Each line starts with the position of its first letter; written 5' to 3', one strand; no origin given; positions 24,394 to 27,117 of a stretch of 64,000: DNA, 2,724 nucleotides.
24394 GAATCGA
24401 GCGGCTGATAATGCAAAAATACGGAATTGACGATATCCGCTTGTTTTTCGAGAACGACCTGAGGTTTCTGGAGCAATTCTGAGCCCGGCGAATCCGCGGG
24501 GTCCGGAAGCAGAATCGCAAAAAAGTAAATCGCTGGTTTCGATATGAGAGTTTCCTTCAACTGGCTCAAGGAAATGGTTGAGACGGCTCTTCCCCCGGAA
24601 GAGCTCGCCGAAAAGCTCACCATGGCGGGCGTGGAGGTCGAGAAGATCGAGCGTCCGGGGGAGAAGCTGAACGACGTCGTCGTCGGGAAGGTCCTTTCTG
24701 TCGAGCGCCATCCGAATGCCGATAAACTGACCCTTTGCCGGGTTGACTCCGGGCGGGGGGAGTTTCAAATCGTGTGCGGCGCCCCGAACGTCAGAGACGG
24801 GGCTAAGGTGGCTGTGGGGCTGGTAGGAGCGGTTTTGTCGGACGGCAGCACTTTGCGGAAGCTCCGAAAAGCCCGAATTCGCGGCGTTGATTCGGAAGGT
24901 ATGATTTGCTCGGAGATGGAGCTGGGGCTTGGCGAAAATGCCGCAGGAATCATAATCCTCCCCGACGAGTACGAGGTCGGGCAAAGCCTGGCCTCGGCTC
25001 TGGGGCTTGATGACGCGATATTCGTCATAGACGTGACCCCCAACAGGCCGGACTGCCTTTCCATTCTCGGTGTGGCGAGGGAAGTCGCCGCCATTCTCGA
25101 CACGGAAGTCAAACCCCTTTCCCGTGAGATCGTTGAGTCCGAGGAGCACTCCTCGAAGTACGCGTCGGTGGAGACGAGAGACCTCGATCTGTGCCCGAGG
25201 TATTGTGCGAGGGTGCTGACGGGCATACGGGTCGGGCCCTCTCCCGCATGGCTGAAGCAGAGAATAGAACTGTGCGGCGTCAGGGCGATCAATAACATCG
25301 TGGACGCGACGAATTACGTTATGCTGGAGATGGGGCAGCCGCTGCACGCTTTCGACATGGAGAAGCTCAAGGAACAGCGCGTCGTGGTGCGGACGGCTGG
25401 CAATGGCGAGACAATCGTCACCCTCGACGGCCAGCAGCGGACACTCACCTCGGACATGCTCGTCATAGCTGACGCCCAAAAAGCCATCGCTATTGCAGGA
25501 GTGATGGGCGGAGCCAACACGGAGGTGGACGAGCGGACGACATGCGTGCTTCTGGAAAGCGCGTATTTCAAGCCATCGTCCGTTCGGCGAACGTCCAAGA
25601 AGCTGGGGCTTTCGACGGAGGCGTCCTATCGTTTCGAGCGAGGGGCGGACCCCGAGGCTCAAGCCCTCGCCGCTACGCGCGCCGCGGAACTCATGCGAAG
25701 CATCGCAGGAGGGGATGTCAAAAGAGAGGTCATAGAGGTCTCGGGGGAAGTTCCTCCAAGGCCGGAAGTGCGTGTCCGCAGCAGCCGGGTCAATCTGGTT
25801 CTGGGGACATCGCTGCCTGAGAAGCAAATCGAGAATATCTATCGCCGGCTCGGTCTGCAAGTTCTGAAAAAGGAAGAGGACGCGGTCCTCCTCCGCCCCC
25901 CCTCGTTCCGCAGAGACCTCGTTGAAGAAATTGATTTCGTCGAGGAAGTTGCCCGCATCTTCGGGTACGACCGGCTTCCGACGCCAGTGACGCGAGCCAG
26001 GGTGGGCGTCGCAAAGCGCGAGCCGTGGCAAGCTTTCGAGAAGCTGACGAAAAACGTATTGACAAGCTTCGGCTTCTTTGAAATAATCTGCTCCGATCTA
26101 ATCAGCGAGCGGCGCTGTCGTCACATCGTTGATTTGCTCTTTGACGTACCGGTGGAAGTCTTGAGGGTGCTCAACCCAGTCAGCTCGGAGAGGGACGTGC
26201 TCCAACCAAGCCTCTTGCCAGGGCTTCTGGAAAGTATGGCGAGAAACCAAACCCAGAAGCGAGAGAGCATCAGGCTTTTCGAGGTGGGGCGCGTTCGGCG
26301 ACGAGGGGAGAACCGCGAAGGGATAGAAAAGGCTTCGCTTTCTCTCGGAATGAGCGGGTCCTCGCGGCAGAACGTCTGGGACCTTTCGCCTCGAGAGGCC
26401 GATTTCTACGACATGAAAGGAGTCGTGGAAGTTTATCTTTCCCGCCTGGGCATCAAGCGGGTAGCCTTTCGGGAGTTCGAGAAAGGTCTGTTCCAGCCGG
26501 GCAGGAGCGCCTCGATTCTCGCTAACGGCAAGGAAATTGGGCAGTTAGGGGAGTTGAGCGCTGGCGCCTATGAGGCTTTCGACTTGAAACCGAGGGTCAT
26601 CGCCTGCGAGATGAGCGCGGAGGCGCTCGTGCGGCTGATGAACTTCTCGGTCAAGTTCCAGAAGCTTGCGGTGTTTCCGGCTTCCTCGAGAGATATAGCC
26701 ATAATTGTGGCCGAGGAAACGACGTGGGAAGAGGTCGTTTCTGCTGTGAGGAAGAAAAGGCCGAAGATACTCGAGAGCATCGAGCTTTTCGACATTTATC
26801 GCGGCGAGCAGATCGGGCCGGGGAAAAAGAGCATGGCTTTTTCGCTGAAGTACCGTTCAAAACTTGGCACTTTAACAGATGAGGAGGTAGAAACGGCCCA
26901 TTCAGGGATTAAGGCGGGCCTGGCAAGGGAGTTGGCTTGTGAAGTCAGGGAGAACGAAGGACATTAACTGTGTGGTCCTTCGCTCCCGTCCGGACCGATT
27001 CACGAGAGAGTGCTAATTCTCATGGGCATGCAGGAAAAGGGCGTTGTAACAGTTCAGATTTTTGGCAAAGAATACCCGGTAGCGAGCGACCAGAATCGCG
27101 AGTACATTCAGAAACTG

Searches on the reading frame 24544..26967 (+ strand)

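Call 55: search_protein_families(library=pfam, proteins=[window:24544-26967:+], max_evalue=0.00001)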
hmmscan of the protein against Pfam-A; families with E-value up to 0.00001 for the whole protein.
window:24544-26967:+ (807 aa): 5 families
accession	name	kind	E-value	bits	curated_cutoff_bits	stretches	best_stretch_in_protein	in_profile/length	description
PF03483.22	B3_4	-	8.7e-71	237.5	29.3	1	217-389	2-174/174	B3/4 domain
PF17759.6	tRNA_synthFbeta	-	8.4e-48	163.1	22.4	1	479-691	2-213/214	Phenylalanyl tRNA synthetase beta chain CLM domain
PF03147.19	FDX-ACB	-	4.5e-27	94.8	31.1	1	711-802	3-94/94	Ferredoxin-fold anticodon binding domain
PF01588.26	tRNA_bind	-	1.6e-22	79.9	27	1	45-147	1-95/96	Putative tRNA binding domain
PF03484.21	B5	-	1.5e-19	70.4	28.6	1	409-475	1-67/67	tRNA synthetase B5 domain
